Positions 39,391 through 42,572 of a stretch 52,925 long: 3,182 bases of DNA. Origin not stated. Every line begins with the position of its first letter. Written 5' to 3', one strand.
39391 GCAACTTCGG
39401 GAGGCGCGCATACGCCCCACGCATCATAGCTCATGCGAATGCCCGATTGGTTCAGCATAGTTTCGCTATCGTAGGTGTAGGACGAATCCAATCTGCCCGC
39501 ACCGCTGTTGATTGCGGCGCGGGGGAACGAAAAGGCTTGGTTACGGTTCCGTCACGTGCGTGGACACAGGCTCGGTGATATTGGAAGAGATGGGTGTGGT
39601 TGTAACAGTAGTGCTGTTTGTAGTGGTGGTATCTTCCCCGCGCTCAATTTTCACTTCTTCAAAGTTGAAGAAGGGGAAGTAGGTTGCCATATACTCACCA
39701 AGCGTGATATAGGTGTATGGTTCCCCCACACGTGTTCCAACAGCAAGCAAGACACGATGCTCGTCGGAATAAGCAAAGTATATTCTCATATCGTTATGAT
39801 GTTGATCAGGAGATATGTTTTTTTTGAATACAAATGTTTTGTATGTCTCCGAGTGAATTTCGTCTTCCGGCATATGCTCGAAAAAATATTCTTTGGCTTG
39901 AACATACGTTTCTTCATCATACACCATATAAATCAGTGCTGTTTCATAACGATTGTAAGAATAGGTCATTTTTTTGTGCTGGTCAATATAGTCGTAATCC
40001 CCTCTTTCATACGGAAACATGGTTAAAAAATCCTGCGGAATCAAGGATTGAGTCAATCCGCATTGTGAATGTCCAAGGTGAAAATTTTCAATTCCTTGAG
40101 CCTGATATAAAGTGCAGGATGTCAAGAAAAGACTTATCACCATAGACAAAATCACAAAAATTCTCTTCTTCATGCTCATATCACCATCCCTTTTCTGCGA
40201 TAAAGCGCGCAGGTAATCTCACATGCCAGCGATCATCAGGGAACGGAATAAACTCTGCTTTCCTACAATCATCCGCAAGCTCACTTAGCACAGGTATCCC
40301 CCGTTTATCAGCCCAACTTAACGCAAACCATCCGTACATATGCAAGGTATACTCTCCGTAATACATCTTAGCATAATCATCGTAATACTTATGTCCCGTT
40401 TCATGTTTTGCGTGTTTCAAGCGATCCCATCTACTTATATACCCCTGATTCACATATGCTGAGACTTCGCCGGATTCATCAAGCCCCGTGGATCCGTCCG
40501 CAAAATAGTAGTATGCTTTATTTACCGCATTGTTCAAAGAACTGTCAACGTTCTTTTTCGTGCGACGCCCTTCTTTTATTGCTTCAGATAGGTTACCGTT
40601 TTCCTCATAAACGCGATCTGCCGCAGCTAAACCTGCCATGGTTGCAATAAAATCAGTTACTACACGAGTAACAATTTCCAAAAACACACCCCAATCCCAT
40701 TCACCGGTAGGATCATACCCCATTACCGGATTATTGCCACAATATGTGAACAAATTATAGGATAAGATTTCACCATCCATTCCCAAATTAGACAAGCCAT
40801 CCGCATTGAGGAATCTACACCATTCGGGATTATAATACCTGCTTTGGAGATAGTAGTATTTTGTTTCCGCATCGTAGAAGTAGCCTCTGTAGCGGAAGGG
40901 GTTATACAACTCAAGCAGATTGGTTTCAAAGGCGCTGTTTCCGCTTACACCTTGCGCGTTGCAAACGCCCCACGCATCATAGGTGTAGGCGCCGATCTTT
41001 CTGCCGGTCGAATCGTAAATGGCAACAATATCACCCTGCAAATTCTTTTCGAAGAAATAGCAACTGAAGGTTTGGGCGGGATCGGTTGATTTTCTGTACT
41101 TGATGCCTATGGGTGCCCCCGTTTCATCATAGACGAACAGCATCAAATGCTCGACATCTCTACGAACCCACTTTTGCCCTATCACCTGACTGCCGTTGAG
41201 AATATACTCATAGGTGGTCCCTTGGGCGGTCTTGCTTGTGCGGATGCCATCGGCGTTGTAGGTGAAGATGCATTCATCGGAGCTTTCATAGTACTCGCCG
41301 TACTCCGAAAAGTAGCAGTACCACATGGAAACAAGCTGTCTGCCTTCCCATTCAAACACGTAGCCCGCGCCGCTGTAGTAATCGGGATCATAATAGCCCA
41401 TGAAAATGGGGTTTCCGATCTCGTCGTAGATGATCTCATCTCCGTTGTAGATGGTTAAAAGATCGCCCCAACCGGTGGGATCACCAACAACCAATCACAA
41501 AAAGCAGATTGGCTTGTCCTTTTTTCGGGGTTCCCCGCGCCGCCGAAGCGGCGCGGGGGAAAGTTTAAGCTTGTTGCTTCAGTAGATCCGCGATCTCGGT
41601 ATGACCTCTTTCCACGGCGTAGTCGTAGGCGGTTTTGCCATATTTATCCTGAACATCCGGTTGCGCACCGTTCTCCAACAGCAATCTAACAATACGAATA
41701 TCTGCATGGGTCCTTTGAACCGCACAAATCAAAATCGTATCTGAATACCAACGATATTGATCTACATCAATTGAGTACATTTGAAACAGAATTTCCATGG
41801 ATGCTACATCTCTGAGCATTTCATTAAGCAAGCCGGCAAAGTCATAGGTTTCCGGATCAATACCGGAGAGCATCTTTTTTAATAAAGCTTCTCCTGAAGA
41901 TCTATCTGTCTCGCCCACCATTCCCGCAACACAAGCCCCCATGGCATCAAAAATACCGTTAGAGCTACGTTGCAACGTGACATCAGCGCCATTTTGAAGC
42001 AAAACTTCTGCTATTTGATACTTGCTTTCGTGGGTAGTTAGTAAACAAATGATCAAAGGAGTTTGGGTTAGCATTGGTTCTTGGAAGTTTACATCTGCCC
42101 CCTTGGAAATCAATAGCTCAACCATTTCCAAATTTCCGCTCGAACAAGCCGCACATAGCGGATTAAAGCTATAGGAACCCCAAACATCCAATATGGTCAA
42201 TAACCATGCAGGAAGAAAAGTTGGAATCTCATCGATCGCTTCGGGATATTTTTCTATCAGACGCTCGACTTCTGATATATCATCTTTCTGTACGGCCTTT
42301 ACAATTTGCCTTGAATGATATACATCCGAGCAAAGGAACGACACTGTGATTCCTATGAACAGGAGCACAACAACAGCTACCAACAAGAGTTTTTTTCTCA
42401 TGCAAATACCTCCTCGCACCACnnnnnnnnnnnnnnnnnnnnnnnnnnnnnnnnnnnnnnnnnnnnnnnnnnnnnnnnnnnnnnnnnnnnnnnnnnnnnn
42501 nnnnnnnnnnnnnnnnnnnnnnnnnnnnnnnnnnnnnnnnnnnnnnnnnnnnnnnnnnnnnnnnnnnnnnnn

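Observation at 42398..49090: Sec-signal RHS/YD polymorphic toxin (2230 aa) in a Gram-positive context with CBM-like inserts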

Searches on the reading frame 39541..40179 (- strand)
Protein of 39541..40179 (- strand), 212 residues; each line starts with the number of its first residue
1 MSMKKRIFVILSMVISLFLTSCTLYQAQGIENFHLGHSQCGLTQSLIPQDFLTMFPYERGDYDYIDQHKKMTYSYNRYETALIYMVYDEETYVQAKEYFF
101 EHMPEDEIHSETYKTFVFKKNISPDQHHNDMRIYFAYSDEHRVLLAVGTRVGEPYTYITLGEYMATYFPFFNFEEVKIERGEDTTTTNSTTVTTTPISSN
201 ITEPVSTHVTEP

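Call 3: search_protein_families(library=pfam, proteins=[window:39541-40179:-], max_evalue=0.01)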
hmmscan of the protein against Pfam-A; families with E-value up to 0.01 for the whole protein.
window:39541-40179:- (212 aa): 0 families

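Call 4: search_protein_families(library=ncbifam, proteins=[window:39541-40179:-], max_evalue=0.01)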
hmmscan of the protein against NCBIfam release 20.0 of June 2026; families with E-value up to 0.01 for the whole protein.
window:39541-40179:- (212 aa): 0 families

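Call 81: search_protein_families(library=padloc, proteins=[window:39541-40179:-], max_evalue=0.01)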
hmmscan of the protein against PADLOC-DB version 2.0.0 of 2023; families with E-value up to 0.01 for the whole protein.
window:39541-40179:- (212 aa): 0 families

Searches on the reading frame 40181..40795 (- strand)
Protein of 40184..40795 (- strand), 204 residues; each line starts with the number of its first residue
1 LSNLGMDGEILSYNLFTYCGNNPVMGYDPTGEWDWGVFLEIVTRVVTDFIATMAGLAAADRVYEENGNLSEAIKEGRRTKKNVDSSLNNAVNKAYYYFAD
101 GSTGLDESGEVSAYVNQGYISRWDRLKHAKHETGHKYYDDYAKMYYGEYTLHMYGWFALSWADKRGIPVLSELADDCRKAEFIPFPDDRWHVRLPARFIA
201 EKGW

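Call 6: search_protein_families(library=pfam, proteins=[window:40181-40720:-], max_evalue=10)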
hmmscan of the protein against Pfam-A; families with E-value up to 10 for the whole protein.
window:40181-40720:- (179 aa): 0 families

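Call 61: search_protein_families(library=phrogs, proteins=[window:40184-40795:-], max_evalue=0.01)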
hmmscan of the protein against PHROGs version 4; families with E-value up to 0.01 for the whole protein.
window:40184-40795:- (204 aa): 0 families

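Call 80: search_solved_structures(query=window:40184-40795:-, max_evalue=1)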
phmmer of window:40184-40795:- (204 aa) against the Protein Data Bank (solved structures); distinct sequences matched with E-value up to 1: 1.
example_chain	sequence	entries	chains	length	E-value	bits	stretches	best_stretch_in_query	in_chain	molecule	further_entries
4m1b_A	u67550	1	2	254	0.74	12.8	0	126-183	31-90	Polysaccharide deacetylase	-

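Call 81: search_protein_families(library=padloc, proteins=[window:40184-40795:-], max_evalue=0.01)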
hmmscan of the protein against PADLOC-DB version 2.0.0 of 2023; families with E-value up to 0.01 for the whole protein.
window:40184-40795:- (204 aa): 0 families

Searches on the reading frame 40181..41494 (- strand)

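Call 3: search_protein_families(library=pfam, proteins=[window:40181-41494:-], max_evalue=0.01)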
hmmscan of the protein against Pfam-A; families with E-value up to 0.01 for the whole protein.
window:40181-41494:- (437 aa): 0 families

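Call 4: search_protein_families(library=ncbifam, proteins=[window:40181-41494:-], max_evalue=0.01)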
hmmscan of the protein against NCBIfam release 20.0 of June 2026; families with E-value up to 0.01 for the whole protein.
window:40181-41494:- (437 aa): 2 families
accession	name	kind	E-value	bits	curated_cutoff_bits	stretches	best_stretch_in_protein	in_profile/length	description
TIGR03696.1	Rhs_assc_core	domain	3.7e-17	62.6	32.5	1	172-264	1-75/76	RHS repeat-associated core domain-containing protein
NF041261.1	RHS_core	equivalog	7.5e-05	20.7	2000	1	185-264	1188-1260/1261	RHS element core protein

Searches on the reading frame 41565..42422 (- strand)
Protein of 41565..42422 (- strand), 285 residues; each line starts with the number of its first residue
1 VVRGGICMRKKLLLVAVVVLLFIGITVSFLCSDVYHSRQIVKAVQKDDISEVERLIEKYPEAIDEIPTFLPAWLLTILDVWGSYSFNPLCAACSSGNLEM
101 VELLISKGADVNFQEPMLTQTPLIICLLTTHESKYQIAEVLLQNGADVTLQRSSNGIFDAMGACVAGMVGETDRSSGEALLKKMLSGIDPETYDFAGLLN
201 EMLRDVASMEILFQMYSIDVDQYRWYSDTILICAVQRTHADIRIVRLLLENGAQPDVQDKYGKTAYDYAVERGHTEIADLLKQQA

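Call 3: search_protein_families(library=pfam, proteins=[window:41565-42422:-], max_evalue=0.01)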
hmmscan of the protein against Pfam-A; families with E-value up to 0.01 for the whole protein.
window:41565-42422:- (285 aa): 8 families
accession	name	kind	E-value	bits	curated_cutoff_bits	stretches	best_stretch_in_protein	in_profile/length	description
PF12796.13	Ank_2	-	7.9e-23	81.3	27.3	2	217-282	19-80/90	Ankyrin repeats (3 copies)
PF00023.36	Ank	-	1e-21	76.2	21.1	2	87-113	4-30/33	Ankyrin repeat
PF13637.12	Ank_4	-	2e-19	69.6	22.7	2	236-281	6-49/50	Ankyrin repeats (many copies)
PF13857.12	Ank_5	-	3.8e-16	59.4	27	2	80-125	11-55/56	Ankyrin repeats (many copies)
PF13606.12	Ank_3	-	9.3e-13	47.4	22.3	1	88-112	5-29/30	Ankyrin repeat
PF23745.1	ANK_LRRK2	-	4.3e-08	33.5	27.5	1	89-147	35-89/130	LRRK2 ANK repeat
PF02706.20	Wzz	-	0.0012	19.6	25.5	1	8-48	14-54/91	Chain length determinant protein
PF24521.3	Ank_KRIT1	-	0.0074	16.4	80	0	78-109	38-70/149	KRIT1 ankyrin-repeats domain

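Call 4: search_protein_families(library=ncbifam, proteins=[window:41565-42422:-], max_evalue=0.01)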
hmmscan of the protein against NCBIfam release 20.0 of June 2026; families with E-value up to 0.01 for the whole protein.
window:41565-42422:- (285 aa): 8 families
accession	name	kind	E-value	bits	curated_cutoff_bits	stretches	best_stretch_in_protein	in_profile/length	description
NF043022.1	T4SS_AnkG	equivalog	4.4e-15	55.4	500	2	87-153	367-434/455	Dot/Icm T4SS effector AnkG/AnkZ/LegA7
NF041931.2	MzaA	equivalog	7e-13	48.3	800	2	231-283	39-89/726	MZA anti-phage system associated sigma-70 family RNA polymerase sigma factor MzaA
NF043029.1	T4SS_AnkY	equivalog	2.9e-09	35.9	600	1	225-281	456-510/543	Dot/Icm T4SS effector AnkY/LegA9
NF043023.1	T4SS_AnkH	equivalog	4.1e-09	35.7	600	1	220-282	25-85/467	Dot/Icm T4SS effector AnkH/LegA3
NF043024.1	T4SS_AnkI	equivalog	3e-07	29.5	550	1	67-148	223-310/439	Dot/Icm T4SS effector AnkI/LegAS4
NF043028.1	T4SS_AnkX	equivalog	1.1e-05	23.9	1400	0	87-156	584-652/938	Dot/Icm T4SS effector AnkN/AnkX/LegA8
NF043021.1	T4SS_AnkF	equivalog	1.7e-05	23.3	1000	1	35-268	584-672/917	Dot/Icm T4SS effector AnkF/LegA14/Ceg31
TIGR00870.1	trp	subfamily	1.9e-05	22.9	498.75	0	116-150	128-159/747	transient-receptor-potential calcium channel protein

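Call 81: search_protein_families(library=padloc, proteins=[window:41565-42401:-], max_evalue=0.01)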
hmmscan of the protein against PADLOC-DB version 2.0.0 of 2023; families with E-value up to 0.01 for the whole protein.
window:41565-42401:- (278 aa): 2 families
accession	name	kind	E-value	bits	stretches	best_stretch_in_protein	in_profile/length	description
PDLC04783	PDC-M72A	-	3.2e-15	54.3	2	82-147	234-295/392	-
PDLC02908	Ankyrin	-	3e-09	33.7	1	231-274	745-788/880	-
